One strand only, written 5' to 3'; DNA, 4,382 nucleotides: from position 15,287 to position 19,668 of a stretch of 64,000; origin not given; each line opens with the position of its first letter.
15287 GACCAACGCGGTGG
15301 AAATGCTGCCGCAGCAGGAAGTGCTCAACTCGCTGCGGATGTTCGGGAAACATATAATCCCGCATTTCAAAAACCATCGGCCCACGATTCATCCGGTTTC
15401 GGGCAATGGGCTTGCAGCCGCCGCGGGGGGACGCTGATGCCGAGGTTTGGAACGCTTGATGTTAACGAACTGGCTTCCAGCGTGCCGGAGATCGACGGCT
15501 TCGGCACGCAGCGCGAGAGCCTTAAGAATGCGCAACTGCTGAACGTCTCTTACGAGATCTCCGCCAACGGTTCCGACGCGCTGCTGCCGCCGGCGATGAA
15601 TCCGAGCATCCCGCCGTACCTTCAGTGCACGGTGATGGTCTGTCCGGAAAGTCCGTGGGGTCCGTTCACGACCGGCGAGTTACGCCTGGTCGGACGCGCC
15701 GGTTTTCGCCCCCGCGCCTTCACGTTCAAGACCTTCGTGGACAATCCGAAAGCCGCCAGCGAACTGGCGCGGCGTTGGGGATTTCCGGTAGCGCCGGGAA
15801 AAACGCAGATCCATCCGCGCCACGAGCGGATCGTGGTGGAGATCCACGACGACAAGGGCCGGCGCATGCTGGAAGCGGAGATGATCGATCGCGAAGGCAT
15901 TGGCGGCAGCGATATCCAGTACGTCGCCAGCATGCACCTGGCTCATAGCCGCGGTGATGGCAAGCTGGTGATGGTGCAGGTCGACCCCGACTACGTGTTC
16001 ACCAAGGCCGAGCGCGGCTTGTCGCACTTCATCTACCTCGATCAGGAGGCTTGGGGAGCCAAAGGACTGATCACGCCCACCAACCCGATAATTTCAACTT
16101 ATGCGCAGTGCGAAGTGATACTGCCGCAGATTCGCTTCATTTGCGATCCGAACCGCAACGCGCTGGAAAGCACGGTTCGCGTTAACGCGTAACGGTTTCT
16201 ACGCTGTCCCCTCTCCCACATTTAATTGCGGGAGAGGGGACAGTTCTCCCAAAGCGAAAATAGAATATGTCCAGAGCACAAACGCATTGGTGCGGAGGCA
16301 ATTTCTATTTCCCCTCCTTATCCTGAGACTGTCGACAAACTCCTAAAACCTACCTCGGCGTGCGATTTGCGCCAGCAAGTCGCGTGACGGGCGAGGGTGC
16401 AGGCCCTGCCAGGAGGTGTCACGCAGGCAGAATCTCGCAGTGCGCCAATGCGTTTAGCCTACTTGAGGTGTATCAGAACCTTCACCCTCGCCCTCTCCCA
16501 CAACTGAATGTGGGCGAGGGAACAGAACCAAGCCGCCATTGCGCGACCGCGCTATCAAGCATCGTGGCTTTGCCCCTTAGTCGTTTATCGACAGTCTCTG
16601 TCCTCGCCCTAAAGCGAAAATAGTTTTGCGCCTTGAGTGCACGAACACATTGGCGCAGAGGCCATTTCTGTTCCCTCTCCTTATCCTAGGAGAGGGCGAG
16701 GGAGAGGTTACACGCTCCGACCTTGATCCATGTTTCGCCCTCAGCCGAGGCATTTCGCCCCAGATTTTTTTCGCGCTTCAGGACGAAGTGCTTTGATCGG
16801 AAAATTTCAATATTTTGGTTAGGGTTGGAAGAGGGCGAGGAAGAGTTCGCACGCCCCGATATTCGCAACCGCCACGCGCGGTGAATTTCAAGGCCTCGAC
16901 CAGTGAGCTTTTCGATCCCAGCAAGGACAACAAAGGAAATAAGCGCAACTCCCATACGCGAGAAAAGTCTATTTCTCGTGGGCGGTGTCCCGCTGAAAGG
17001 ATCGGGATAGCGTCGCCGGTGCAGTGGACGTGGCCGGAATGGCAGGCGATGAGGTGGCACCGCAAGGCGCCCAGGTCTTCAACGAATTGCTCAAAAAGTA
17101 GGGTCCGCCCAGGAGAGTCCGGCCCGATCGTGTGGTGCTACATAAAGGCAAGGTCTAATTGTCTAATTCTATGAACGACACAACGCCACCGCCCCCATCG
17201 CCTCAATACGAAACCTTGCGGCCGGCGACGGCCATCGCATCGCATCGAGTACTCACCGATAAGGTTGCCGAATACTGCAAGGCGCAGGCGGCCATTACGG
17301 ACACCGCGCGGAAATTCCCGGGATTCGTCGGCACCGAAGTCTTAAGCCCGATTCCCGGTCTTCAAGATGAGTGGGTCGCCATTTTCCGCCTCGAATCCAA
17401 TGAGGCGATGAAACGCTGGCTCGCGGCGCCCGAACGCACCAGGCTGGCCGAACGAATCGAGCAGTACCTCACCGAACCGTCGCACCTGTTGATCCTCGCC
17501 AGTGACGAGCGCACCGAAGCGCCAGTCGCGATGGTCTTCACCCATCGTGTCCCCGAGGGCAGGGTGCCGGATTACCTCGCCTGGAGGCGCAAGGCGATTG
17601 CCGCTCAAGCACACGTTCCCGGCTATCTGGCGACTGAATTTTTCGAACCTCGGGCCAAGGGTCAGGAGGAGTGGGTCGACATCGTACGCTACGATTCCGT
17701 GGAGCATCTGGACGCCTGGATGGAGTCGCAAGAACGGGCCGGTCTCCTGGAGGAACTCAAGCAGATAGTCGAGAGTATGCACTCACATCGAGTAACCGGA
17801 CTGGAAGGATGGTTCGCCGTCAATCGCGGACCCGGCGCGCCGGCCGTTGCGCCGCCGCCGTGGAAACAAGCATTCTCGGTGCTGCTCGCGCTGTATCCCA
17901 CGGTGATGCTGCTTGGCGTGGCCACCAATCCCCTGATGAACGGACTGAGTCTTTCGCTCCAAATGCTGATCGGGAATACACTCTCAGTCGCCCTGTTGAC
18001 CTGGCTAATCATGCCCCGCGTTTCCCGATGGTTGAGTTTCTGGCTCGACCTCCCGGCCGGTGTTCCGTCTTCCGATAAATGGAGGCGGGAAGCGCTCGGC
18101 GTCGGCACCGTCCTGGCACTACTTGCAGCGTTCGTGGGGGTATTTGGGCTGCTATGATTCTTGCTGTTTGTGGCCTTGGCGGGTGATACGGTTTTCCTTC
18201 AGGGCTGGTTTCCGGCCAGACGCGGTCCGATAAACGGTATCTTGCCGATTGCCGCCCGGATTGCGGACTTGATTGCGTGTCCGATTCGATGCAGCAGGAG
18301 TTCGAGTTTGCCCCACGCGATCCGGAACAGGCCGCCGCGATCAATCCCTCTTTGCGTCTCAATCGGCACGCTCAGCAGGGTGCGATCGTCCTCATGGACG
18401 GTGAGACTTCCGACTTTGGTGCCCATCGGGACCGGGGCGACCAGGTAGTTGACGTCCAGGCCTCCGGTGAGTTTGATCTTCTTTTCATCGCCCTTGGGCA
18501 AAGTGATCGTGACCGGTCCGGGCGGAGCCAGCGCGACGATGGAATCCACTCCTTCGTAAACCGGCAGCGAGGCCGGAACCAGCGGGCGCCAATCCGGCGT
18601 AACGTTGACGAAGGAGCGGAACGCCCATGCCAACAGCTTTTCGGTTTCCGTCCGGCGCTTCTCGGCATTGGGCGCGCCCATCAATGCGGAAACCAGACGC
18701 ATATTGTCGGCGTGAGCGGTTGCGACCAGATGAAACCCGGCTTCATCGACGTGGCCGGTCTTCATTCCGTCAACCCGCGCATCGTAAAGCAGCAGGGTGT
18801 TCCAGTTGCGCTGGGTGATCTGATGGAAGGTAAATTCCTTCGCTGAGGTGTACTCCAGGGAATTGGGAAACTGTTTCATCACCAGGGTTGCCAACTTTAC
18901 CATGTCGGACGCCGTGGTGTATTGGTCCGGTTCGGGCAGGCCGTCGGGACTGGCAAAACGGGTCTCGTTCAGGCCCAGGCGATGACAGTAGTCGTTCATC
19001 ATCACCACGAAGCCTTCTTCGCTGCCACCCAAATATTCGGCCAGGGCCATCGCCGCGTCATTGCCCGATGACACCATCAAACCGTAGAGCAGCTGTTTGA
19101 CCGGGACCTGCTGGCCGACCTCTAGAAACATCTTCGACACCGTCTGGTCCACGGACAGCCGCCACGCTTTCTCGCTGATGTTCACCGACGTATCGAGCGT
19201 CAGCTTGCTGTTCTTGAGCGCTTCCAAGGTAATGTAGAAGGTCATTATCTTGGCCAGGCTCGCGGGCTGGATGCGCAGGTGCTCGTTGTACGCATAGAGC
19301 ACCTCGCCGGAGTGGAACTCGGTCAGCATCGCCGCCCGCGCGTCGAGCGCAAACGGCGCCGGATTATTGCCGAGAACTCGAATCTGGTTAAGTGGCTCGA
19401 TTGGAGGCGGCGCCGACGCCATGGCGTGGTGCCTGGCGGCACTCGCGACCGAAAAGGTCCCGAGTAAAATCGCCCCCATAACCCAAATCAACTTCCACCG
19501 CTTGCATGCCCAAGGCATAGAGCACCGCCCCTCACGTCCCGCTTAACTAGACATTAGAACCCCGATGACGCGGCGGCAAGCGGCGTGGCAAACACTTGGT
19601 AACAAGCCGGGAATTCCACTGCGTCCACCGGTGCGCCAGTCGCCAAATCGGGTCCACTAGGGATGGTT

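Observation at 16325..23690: Two copies of a novel MITE-like element (family A, 16-bp TIR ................) in inverted orientation bracketing a 6.6-kb gene block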

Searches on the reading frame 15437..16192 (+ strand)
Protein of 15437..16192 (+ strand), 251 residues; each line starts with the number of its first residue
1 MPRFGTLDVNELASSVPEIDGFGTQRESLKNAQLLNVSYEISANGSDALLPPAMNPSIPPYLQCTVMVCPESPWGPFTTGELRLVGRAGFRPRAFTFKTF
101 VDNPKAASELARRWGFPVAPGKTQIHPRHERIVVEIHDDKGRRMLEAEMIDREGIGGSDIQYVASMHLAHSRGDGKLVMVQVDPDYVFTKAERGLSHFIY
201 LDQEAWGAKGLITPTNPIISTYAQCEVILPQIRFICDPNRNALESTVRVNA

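Call 11: find_encoding_contigs(protein=window:15437-16192:+, flank=10000, max_places=10)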
Protein window:15437-16192:+ (251 aa): 7 contigs read that carry it; 7 places shown.
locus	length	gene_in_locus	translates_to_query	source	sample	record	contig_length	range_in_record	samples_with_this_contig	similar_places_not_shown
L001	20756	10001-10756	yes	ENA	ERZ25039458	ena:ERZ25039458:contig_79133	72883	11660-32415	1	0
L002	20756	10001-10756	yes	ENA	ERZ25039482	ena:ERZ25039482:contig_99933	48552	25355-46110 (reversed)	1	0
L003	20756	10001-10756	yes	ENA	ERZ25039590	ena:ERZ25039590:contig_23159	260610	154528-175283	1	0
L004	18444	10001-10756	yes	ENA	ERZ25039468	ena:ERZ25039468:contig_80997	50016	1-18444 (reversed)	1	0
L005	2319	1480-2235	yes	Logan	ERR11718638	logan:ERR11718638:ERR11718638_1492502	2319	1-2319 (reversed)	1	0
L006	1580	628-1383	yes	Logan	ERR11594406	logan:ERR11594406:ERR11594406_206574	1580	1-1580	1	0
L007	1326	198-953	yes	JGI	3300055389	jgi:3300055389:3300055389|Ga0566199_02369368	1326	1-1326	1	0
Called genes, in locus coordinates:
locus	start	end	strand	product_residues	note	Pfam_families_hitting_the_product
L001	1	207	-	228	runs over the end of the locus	-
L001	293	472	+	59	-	-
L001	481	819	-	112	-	-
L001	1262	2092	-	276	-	PF07885:Ion_trans_2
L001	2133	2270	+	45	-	-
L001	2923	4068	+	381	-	PF00999:Na_H_Exchanger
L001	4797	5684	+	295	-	PF07510:GmrSD_C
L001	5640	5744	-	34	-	-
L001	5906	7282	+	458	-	PF13701:DDE_Tnp_1_4, PF01609:DDE_Tnp_1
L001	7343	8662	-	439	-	PF02515:CoA_transf_3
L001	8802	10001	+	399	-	PF00296:Bac_luciferase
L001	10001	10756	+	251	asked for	PF06314:ADC (weak)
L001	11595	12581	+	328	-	PF03992:ABM (faint), PF27539:Y2318_C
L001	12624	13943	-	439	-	PF00768:Peptidase_S11, PF13354:Beta-lactamase2, PF07943:PBP5_C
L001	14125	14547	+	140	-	-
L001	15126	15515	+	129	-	-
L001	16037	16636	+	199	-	PF05951:Peptidase_M15_2, PF08291:Peptidase_M15_3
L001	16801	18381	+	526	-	-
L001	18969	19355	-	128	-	PF00903:Glyoxalase, PF13669:Glyoxalase_4 (faint), PF22677:Ble-like_N (faint)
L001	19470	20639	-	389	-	PF02771:Acyl-CoA_dh_N, PF02770:Acyl-CoA_dh_M, PF00441:Acyl-CoA_dh_1, PF08028:Acyl-CoA_dh_2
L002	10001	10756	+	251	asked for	PF06314:ADC (weak)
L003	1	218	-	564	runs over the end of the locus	PF07969:Amidohydro_3, PF01979:Amidohydro_1 (weak), PF07969:Amidohydro_3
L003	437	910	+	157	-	PF14376:Haem_bd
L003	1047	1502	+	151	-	PF13577:SnoaL_4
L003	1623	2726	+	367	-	PF04909:Amidohydro_2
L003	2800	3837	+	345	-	PF00296:Bac_luciferase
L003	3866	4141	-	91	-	PF05016:ParE_toxin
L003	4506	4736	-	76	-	-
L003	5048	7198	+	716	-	PF03235:GmrSD_N, PF07510:GmrSD_C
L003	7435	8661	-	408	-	PF02515:CoA_transf_3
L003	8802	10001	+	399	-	PF00296:Bac_luciferase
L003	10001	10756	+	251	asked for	PF06314:ADC (weak)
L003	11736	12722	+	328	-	PF03992:ABM (faint), PF27539:Y2318_C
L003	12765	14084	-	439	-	PF00768:Peptidase_S11, PF13354:Beta-lactamase2, PF07943:PBP5_C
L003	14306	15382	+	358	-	PF05598:DUF772, PF01609:DDE_Tnp_1, PF13751:DDE_Tnp_1_6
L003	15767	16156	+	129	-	-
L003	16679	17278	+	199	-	PF05951:Peptidase_M15_2, PF08291:Peptidase_M15_3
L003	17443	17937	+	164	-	-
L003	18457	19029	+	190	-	PF25601:AAA_lid_14, PF02954:HTH_8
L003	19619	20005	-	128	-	PF00903:Glyoxalase, PF13669:Glyoxalase_4 (faint), PF22677:Ble-like_N (faint)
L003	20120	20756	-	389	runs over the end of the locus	PF02771:Acyl-CoA_dh_N, PF02770:Acyl-CoA_dh_M, PF00441:Acyl-CoA_dh_1, PF08028:Acyl-CoA_dh_2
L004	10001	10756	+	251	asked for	PF06314:ADC (weak)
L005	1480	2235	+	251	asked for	PF06314:ADC (weak)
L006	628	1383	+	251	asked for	PF06314:ADC (weak)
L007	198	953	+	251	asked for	PF06314:ADC (weak)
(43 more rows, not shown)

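Call 42: find_homologous_proteins(query=L003:14306-15382:+, max_evalue=1e-50)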
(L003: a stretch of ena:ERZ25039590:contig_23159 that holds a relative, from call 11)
Query L003:14306-15382:+ (358 aa): 7999 proteins with E <= 1e-50 among 8000 candidates; the best 120 are listed.
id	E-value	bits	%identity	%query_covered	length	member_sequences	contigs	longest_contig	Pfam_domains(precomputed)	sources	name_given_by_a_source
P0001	5.0e-229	778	97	100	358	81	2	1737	PF01609.28,PF13751.13,PF05598.17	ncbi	-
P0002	3.9e-227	771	96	100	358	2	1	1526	PF01609.28,PF13751.13,PF05598.17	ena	-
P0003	5.1e-227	771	96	100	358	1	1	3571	PF01609.28,PF13751.13,PF05598.17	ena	-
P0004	4.6e-215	732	90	100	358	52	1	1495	PF01609.28,PF13751.13,PF05598.17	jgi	-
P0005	4.3e-214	729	90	100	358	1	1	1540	PF01609.28,PF13751.13,PF05598.17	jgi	jgi:transposase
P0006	7.6e-214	728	89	100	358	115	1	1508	PF01609.28,PF13751.13,PF05598.17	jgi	jgi:transposase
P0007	5.0e-213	725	89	100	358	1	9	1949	PF01609.28,PF13751.13,PF05598.17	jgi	jgi:transposase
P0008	8.7e-213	724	89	100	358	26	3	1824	PF01609.28,PF13751.13,PF05598.17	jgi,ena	-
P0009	2.9e-212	723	89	100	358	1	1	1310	PF01609.28,PF13751.13,PF05598.17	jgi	jgi:transposase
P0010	6.3e-212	721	89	100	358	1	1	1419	PF01609.28,PF13751.13,PF05598.17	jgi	jgi:transposase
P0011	1.2e-211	720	89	100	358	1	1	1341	PF01609.28,PF13751.13,PF05598.17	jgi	jgi:transposase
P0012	1.1e-210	717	89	100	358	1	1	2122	PF01609.28,PF13751.13,PF05598.17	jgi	jgi:transposase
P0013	1.9e-210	717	88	100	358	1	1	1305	PF01609.28,PF13751.13,PF05598.17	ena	-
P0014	2.4e-210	716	89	100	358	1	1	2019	PF01609.28,PF13751.13,PF05598.17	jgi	-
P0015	6.9e-210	715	89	100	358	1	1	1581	PF01609.28,PF13751.13,PF05598.17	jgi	jgi:transposase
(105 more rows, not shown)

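Call 43: list_cluster_members(proteins=[P0001, L003:14306-15382:+])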
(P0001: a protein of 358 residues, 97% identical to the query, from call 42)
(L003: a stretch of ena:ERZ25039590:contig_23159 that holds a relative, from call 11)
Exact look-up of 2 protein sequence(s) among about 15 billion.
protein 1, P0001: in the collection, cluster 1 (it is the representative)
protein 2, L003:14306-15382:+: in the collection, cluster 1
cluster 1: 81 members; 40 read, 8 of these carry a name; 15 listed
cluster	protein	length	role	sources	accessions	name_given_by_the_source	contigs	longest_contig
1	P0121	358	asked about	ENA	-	-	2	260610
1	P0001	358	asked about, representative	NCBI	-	-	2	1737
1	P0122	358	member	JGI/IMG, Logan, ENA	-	transposase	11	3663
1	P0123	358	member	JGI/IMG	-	transposase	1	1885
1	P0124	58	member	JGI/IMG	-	IS5 family transposase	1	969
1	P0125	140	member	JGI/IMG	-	IS5 family transposase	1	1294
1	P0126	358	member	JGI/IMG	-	transposase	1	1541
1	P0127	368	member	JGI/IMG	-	transposase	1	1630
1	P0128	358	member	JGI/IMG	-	transposase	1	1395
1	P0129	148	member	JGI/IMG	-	hypothetical protein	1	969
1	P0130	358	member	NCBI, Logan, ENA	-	-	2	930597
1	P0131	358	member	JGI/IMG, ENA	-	-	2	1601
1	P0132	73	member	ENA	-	-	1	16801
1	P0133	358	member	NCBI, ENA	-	-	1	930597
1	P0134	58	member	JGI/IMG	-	-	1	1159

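Call 44: find_encoding_contigs(protein=P0130, flank=10000, max_places=10)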
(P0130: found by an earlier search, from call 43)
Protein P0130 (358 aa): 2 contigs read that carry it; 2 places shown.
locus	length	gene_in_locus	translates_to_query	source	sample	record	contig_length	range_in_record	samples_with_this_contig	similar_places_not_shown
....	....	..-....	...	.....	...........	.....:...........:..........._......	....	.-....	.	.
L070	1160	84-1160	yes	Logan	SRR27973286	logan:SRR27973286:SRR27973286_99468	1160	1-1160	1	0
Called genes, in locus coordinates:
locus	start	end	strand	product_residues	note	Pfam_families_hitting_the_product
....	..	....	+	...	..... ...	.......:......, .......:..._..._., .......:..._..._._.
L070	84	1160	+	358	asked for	PF05598:DUF772, PF01609:DDE_Tnp_1, PF13751:DDE_Tnp_1_6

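Call 45: find_encoding_contigs(protein=P0133, flank=10000, max_places=10)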
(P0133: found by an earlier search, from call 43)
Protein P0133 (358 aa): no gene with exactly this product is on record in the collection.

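Call 76: search_protein_families(library=ncbifam, proteins=[L001:5906-7282:+, L003:14306-15382:+])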
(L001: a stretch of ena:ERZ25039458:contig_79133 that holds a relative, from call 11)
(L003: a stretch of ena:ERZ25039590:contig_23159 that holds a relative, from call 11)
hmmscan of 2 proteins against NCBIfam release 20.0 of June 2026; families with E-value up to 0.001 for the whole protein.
L001:5906-7282:+ (458 aa): 3 families
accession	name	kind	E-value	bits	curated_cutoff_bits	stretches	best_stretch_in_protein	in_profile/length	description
NF033539.1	transpos_IS1380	equivalog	1.2e-68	231.7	180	1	18-440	2-416/419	IS1380 family transposase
NF033559.2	transpos_IS1634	equivalog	3e-05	23.3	100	0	22-307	34-295/483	IS1634 family transposase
NF033551.1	transpos_IS1182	equivalog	4.3e-05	22.6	270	0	162-254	256-343/488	IS1182 family transposase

L003:14306-15382:+ (358 aa): 8 families
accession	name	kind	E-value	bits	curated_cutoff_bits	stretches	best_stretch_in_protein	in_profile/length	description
NF033581.1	transpos_IS5_4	equivalog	2.1e-85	286.5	140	1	29-348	2-285/285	IS5 family transposase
NF033551.1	transpos_IS1182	equivalog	1.6e-60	205.4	270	3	5-165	3-161/488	IS1182 family transposase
NF033593.1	transpos_ISNCY_1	equivalog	5.4e-19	68.2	325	2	25-152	14-142/444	ISNCY family transposase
NF033578.1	transpos_IS5_1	equivalog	2.6e-11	43.3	275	2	21-151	13-145/419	IS5 family transposase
NF033580.1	transpos_IS5_3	equivalog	1.6e-09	37.7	110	1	202-341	115-252/258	IS5 family transposase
NF033520.1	transpos_IS982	equivalog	1.2e-06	28.3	130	1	254-348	153-242/243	IS982 family transposase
NF033579.1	transpos_IS5_2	equivalog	2.1e-05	24.2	140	1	244-321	170-263/289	IS5 family transposase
NF033592.1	transpos_IS4_1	equivalog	0.00041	19.6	115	0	307-350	287-330/332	IS4 family transposase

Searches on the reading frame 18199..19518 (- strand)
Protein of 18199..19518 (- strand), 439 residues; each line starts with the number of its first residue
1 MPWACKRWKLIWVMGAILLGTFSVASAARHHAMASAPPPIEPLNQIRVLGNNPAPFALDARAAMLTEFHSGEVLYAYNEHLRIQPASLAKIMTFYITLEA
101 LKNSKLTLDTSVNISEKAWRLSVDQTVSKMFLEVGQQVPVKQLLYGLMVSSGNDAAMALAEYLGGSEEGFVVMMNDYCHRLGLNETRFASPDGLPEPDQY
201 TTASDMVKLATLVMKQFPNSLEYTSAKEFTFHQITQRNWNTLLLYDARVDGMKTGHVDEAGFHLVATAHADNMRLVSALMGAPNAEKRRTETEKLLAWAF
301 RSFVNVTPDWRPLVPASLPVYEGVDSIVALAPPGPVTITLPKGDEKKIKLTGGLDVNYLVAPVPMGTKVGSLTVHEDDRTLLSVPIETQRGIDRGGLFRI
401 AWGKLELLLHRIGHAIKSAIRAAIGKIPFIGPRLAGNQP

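Call 14: find_related_loci(query=window:18199-19518:-, collection=genome_contigs, flank=10000)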
Query window:18199-19518:- (439 aa) in genome_contigs; peptide patterns used: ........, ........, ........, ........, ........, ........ (x = any residue, [..] = any of these).
177 stretches matched a pattern; 18 encode a relative of the query (tblastn E <= 1e-3); 18 distinct loci.
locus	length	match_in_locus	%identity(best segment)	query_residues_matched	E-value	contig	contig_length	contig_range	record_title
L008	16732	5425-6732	80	1-436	0e+0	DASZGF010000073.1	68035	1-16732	MAG TPA_asm: Candidatus Binataceae bacterium isolate SMAG_U6541 k141_152344, whole genome shotgun sequence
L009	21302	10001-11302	79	1-434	0e+0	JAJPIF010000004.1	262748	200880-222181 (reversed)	MAG: Proteobacteria bacterium isolate Centralia_MAG_278 k107_18368024, whole genome shotgun sequence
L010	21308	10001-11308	79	1-436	0e+0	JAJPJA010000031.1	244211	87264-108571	MAG: Proteobacteria bacterium isolate Centralia_MAG_399 k107_13899040, whole genome shotgun sequence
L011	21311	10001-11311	77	1-437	0e+0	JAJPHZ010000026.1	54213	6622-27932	MAG: Proteobacteria bacterium isolate Centralia_MAG_231 k107_11422417, whole genome shotgun sequence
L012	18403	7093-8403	78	1-437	0e+0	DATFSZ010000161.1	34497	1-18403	MAG TPA_asm: Candidatus Binataceae bacterium isolate SMAG_U9397 k141_3493166, whole genome shotgun sequence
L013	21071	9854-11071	60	16-409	3e-158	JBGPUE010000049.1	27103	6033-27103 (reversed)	MAG: Candidatus Binataceae bacterium isolate OBJ1_062018_110_50 k141_1387305_length_27103_cov_14.9594, whole genome shot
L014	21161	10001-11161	60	24-416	9e-152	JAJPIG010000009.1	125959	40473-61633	MAG: Proteobacteria bacterium isolate Centralia_MAG_294 k107_7525788, whole genome shotgun sequence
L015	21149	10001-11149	58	29-411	1e-147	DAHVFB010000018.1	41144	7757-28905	MAG TPA_asm: Deltaproteobacteria bacterium isolate clean291 NODE_18_length_41144_cov_6.120416, whole genome shotgun sequ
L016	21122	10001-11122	57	38-411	6e-141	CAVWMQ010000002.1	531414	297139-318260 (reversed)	MAG: uncultured delta proteobacterium isolate MFD01248.bin.1.68 genome assembly, contig: contig_14333, whole genome shot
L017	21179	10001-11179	54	10-398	5e-132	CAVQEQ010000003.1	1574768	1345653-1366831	MAG: uncultured delta proteobacterium isolate MFD04434.bin.1.46 genome assembly, contig: contig_3119, whole genome shotg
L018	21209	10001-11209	52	16-413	3e-132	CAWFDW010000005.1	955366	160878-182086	MAG: uncultured delta proteobacterium isolate MFD05513.bin.2.169 genome assembly, contig: contig_33264, whole genome sho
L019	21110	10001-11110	54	39-412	2e-128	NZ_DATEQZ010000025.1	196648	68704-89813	MAG: Candidatus Binatus sp. isolate SMAG_U9060 k141_659843, whole genome shotgun sequence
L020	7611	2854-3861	36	60-399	1e-56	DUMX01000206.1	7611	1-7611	MAG TPA_asm: Gelria sp. isolate AS05jafATM_10 46449_AS05, whole genome shotgun sequence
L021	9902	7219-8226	35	60-399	5e-56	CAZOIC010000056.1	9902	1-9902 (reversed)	MAG TPA_asm: uncultured Syntrophomonas sp. isolate binchicken_co39_462 genome assembly, contig: NODE_15981_length_9902_c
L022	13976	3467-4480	35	58-399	1e-55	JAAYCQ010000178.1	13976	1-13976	MAG: Syntrophomonadaceae bacterium isolate AS06rmzACSIP_469 384553_AS06, whole genome shotgun sequence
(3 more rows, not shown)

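Call 84: search_protein_families(library=pfam, proteins=[L009:6273-6752:+])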
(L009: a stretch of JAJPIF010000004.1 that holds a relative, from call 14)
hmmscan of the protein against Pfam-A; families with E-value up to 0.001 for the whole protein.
L009:6273-6752:+ (159 aa): 1 family
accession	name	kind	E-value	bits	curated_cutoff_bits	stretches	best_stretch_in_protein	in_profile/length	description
PF00571.33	CBS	-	4.1e-32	110.7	24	2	91-144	1-55/57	CBS domain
